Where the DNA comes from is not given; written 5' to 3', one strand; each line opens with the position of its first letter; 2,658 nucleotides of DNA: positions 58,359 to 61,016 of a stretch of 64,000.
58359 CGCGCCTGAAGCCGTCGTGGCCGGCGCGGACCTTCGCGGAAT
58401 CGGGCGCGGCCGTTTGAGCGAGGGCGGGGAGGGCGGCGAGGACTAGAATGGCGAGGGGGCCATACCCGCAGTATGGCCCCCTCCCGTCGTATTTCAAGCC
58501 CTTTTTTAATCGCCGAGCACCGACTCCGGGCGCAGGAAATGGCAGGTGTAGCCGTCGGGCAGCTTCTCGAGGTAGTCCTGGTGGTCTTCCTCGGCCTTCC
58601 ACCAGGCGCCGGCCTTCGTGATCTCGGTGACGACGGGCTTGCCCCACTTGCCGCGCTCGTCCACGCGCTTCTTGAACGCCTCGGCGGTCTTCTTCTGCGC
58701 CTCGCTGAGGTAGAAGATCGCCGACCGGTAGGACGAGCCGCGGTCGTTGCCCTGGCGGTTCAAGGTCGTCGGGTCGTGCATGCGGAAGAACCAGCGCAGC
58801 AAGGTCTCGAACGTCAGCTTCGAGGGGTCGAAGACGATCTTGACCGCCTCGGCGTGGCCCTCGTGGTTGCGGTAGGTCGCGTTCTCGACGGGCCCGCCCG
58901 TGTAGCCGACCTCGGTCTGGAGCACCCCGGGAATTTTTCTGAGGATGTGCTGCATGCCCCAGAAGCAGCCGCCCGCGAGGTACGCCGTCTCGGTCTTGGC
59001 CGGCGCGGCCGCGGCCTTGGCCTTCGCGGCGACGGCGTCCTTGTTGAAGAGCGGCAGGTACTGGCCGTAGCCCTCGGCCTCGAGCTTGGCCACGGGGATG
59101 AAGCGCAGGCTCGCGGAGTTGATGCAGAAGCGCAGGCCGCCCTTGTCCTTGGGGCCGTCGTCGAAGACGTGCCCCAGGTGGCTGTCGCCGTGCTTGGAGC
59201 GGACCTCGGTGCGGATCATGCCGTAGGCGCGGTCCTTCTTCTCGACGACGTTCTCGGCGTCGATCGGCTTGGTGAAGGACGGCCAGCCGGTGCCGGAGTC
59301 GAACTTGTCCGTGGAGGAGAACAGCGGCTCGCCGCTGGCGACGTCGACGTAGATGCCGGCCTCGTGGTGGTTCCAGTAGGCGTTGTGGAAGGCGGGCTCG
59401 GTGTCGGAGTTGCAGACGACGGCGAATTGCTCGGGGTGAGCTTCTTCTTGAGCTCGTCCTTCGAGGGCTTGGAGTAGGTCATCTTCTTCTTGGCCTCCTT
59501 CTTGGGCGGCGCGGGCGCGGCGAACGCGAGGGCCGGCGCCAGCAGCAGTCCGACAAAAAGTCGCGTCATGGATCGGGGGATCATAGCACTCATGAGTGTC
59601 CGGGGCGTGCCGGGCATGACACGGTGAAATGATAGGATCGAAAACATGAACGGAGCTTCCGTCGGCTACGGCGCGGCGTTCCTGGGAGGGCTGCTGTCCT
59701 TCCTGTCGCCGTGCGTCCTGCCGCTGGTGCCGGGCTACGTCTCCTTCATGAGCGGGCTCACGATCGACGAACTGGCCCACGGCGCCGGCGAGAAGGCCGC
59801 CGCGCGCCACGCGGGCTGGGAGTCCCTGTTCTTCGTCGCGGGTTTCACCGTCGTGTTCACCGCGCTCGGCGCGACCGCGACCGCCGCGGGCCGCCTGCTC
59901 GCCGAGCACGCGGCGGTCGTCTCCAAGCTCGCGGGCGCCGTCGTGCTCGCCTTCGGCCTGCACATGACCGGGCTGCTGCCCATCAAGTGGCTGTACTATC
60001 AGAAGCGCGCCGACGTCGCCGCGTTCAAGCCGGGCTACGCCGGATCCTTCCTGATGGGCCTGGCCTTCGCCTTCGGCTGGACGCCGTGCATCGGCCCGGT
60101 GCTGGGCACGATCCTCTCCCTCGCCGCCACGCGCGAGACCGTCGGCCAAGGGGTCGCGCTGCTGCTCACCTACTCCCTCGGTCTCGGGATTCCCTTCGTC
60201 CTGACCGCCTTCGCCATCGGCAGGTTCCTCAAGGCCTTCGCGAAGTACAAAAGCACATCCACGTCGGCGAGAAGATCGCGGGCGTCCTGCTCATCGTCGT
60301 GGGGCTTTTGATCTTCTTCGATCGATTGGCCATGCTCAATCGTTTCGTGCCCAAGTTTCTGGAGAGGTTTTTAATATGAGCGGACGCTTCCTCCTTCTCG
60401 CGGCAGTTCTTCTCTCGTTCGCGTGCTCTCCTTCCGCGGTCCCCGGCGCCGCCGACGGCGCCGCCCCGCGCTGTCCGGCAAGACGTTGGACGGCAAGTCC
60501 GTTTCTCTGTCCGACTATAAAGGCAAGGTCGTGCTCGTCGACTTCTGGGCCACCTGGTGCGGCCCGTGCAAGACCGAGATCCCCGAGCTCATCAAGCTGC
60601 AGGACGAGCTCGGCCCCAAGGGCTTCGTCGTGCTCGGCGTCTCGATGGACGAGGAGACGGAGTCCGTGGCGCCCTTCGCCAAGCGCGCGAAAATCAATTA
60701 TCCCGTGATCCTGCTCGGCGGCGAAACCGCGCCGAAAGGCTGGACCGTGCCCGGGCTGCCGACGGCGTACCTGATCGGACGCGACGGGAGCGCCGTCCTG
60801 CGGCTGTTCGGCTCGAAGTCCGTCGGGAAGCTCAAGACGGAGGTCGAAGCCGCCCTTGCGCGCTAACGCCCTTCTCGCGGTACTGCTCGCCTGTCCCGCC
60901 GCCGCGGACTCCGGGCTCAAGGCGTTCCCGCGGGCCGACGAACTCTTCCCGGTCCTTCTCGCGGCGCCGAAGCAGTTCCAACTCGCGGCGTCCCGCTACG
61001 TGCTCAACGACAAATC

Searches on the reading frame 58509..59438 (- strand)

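Call 79: search_protein_families(library=pfam, proteins=[window:58509-59438:-], max_evalue=0.001)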
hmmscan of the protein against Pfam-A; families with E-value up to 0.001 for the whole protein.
window:58509-59438:- (310 aa): 2 families
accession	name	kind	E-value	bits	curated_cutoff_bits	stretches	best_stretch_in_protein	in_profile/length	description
PF01625.27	PMSR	-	2.8e-59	200.2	23.7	1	151-298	1-152/153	Peptide methionine sulfoxide reductase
PF01641.26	SelR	-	1.3e-47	161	24.9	1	2-115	3-116/116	SelR domain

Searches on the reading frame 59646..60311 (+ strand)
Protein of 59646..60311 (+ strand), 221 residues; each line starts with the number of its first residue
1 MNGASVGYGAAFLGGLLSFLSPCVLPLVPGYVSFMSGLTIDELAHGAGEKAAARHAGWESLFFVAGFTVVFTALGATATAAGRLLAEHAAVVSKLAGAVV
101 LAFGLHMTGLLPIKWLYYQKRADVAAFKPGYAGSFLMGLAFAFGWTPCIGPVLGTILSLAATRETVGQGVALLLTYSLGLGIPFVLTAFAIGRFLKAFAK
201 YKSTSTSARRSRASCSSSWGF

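Call 79: search_protein_families(library=pfam, proteins=[window:59646-60311:+], max_evalue=0.001)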
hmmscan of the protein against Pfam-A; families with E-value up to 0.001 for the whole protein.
window:59646-60311:+ (221 aa): 1 family
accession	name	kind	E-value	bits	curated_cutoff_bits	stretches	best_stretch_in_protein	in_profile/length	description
PF02683.22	DsbD_TM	-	4.8e-17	62.4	27.1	1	11-199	7-193/219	Cytochrome C biogenesis protein transmembrane domain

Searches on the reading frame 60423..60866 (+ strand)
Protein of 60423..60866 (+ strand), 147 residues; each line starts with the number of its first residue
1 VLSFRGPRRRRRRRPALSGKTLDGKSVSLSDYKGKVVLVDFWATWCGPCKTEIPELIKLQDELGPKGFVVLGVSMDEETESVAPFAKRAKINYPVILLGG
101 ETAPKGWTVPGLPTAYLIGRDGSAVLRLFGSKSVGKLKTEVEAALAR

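Call 79: search_protein_families(library=pfam, proteins=[window:60423-60866:+], max_evalue=0.001)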
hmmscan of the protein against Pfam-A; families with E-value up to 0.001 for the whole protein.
window:60423-60866:+ (147 aa): 5 families
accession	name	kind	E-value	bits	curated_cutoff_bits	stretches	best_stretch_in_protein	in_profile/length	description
PF00578.27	AhpC-TSA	-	1.1e-22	80.7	26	1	15-122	6-119/124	AhpC/TSA family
PF08534.16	Redoxin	-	1.4e-19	70.8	26.6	1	15-102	7-97/148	Redoxin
PF13905.12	Thioredoxin_8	-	1.4e-11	45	27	1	34-123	1-93/94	Thioredoxin-like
PF00085.26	Thioredoxin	-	1.1e-10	41.8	23.5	1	34-84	18-67/103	Thioredoxin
PF00255.25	GSHPx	-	5.8e-08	32.7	27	1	18-73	5-59/108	Glutathione peroxidase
